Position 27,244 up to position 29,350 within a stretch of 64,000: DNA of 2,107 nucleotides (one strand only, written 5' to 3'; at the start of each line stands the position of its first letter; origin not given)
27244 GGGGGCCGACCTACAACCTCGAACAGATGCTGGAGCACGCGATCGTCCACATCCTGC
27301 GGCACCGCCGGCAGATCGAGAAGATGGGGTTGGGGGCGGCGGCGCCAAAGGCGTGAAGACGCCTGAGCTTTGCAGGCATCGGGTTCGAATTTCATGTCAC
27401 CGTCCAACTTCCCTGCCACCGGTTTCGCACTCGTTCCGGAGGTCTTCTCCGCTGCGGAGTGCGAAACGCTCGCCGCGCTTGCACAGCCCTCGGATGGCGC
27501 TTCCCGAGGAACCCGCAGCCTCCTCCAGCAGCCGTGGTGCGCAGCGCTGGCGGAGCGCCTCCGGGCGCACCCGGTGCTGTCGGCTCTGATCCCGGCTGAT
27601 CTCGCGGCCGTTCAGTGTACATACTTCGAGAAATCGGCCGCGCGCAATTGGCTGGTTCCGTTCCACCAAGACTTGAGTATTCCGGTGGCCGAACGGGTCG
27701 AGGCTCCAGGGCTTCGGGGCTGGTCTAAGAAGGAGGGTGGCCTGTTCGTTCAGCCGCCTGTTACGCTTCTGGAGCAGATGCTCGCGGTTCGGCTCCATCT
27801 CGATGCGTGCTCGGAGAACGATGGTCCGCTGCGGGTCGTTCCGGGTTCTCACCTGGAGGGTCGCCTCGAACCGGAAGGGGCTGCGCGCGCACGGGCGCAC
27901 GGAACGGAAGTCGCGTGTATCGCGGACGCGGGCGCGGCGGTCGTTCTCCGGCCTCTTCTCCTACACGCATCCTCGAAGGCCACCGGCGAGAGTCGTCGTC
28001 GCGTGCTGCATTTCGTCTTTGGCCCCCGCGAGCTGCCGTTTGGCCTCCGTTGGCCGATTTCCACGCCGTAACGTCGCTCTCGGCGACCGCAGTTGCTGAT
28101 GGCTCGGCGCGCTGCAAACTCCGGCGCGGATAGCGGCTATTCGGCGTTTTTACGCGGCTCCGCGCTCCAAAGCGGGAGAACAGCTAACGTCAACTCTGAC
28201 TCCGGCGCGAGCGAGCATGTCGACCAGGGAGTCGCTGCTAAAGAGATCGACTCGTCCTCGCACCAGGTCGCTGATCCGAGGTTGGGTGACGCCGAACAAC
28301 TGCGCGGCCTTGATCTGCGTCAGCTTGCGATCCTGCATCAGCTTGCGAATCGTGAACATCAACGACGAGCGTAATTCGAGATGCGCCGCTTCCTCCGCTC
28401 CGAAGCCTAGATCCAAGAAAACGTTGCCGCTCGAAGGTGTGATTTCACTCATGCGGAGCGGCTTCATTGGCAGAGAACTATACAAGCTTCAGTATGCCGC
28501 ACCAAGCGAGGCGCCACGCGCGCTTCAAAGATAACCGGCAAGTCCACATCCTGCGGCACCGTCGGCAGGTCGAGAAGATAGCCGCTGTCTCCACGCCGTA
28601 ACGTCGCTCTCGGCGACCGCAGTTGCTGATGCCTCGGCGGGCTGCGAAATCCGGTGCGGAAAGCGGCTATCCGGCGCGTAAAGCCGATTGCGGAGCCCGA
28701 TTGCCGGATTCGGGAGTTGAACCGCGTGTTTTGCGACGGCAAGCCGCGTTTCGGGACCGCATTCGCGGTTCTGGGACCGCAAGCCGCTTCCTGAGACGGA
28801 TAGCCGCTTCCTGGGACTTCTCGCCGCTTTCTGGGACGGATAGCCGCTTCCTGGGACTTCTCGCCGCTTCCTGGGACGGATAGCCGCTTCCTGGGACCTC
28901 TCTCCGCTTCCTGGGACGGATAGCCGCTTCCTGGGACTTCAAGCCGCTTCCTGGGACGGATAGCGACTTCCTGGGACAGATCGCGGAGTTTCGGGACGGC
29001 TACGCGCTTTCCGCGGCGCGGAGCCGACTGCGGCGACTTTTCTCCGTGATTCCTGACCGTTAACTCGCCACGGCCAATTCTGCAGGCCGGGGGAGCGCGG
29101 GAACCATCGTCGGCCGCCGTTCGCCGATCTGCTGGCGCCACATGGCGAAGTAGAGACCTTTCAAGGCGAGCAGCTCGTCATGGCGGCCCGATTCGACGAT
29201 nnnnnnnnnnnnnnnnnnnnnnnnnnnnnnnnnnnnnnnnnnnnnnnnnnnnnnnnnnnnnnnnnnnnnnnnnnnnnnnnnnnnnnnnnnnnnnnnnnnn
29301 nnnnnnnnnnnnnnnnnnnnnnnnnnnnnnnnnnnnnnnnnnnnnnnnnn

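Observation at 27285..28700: XRE/HigA-like gene sits between two copies of the same upstream sequence (segmental duplication and rearrangement)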

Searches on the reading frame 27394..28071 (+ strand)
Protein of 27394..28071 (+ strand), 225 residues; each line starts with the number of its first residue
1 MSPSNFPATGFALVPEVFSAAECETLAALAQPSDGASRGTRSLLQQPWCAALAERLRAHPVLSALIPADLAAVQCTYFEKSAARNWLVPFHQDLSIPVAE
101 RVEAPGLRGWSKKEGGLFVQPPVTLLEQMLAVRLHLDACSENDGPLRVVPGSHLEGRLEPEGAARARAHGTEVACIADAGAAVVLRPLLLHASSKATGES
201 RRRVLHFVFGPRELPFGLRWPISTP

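Call 10: search_protein_families(library=pfam, proteins=[window:27394-28068:+], max_evalue=0.01)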
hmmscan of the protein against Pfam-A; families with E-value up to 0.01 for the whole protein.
window:27394-28068:+ (225 aa): 1 family
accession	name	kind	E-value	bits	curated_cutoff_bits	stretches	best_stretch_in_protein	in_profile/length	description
PF05721.19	PhyH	-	4.9e-17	63.3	22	1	9-203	4-212/213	Phytanoyl-CoA dioxygenase (PhyH)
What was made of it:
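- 27326..28059 (+): 734-bp insertion in the DinB 3' end. It carries a new DinB C-terminus and stop, a 37-bp spacer and PhyH (27394-28071). PhyH borrows the old DinB codons STP* as its own end. Pfam PF05721 (call 10).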

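Call 11: search_protein_families(library=ncbifam, proteins=[window:27394-28068:+], max_evalue=0.01)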
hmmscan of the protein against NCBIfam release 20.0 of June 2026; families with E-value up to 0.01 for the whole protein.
window:27394-28068:+ (225 aa): 0 families

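Call 14: find_encoding_contigs(protein=window:27394-28071:+, flank=10000, max_places=10)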
Protein window:27394-28071:+ (225 aa): 2 contigs read that carry it; 2 places shown.
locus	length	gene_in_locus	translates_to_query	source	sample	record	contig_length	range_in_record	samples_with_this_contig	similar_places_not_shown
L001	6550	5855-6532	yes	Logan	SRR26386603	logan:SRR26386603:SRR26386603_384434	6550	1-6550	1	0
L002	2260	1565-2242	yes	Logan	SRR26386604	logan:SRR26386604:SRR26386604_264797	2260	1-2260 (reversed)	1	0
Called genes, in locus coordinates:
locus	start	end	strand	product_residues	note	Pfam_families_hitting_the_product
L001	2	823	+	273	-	?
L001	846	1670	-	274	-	-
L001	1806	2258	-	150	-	PF01797:Y1_Tnp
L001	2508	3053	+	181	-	-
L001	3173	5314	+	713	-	PF01433:Peptidase_M1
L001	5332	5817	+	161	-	PF05163:DinB, PF12867:DinB_2 (faint)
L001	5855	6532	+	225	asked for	PF05721:PhyH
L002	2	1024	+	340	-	?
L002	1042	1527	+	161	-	PF05163:DinB, PF12867:DinB_2 (faint)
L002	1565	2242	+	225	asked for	PF05721:PhyH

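Call 20: find_related_loci(query=window:27394-28068:+, collection=genome_contigs, flank=10000)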
Query window:27394-28068:+ (225 aa) in genome_contigs; peptide patterns used: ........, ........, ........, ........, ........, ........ (x = any residue, [..] = any of these).
92 stretches matched a pattern; 16 encode a relative of the query (tblastn E <= 1e-3); 16 distinct loci.
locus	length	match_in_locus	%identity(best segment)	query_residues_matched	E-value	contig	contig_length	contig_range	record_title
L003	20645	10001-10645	67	6-220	1e-95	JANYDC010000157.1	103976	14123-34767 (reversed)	MAG: Pedosphaera sp. isolate 336R_metabinner_39 336R_k141_1571639, whole genome shotgun sequence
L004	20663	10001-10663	63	4-224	1e-89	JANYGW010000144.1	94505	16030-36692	MAG: Massilia sp. isolate 341R_metabinner_93_sub 341R_k141_1080918, whole genome shotgun sequence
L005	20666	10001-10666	65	1-220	3e-89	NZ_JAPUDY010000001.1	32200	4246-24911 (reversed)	MAG: Acidovorax sp. isolate labscale reactor_MAG11 NODE_1004_length_32200_cov_112.400124, whole genome shotgun sequence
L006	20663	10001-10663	63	1-220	9e-87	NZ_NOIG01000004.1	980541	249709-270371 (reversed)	Acidovorax kalamii strain KNDSW-TSA6 contig_4, whole genome shotgun sequence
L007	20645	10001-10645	62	6-220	3e-84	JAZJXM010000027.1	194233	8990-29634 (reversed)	MAG: Pseudomonadota bacterium isolate ADI_H1L2_2_122_18_3-bin017 ADIH1L22_B017_0_000000000027, whole genome shotgun sequ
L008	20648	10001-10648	62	4-220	3e-83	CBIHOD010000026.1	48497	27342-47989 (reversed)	MAG TPA_asm: uncultured Burkholderiales bacterium isolate SRR18156197_binner13_Refined_28 genome assembly, contig: ERZ27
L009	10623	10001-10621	64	10-216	7e-83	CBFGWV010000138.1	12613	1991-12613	MAG TPA_asm: uncultured Candidatus Competibacteraceae bacterium isolate SRR17295757_concoct_136 genome assembly, contig:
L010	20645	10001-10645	62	6-220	8e-82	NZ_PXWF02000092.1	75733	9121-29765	Massilia glaciei strain B448-2 contig92, whole genome shotgun sequence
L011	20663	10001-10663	56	1-221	2e-80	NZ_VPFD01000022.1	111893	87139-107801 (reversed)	Massilia arenae strain GEM5 GEM5_22_size111893, whole genome shotgun sequence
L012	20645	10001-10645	64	6-220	7e-80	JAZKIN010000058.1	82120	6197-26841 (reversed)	MAG: Pseudomonadota bacterium isolate ADI_DC_SW_02_SPN_11032020-bin038_1 DCSW02SPN_B038_1_000000000058, whole genome sho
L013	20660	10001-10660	57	1-220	4e-74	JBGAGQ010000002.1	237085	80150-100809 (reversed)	MAG: Thermoanaerobaculia bacterium isolate MAG_MBR_H125.76 MBRH125-76_opera_contig_352, whole genome shotgun sequence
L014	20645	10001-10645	53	6-220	6e-72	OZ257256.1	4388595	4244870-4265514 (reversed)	MAG: Steroidobacteraceae bacterium isolate 60cb53db-5efb-48f4-9f30-25350f7b9eee genome assembly, chromosome: 1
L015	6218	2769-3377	48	18-220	3e-48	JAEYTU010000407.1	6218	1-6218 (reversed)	MAG: Planctomycetota bacterium isolate OH_CBlB_142 k127_2910505, whole genome shotgun sequence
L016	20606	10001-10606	39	10-209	2e-38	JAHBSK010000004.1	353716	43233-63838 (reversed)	MAG: Acidobacteria bacterium isolate ACE_ACI6 ACI6_4, whole genome shotgun sequence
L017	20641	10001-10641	50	6-220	1e-48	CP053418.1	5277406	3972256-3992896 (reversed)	Ramlibacter terrae strain H242 chromosome, complete genome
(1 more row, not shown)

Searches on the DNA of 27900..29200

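Call 46: search_rna_families(source=window, start=27900, end=29200, threshold=evalue, max_evalue=1)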
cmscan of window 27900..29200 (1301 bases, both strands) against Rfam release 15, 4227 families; matches with E-value up to 1: 0.
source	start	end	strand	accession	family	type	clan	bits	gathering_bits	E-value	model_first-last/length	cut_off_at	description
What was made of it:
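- Tried and rejected: No Rfam match at E up to 1 in 27900-29200 (call 46).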
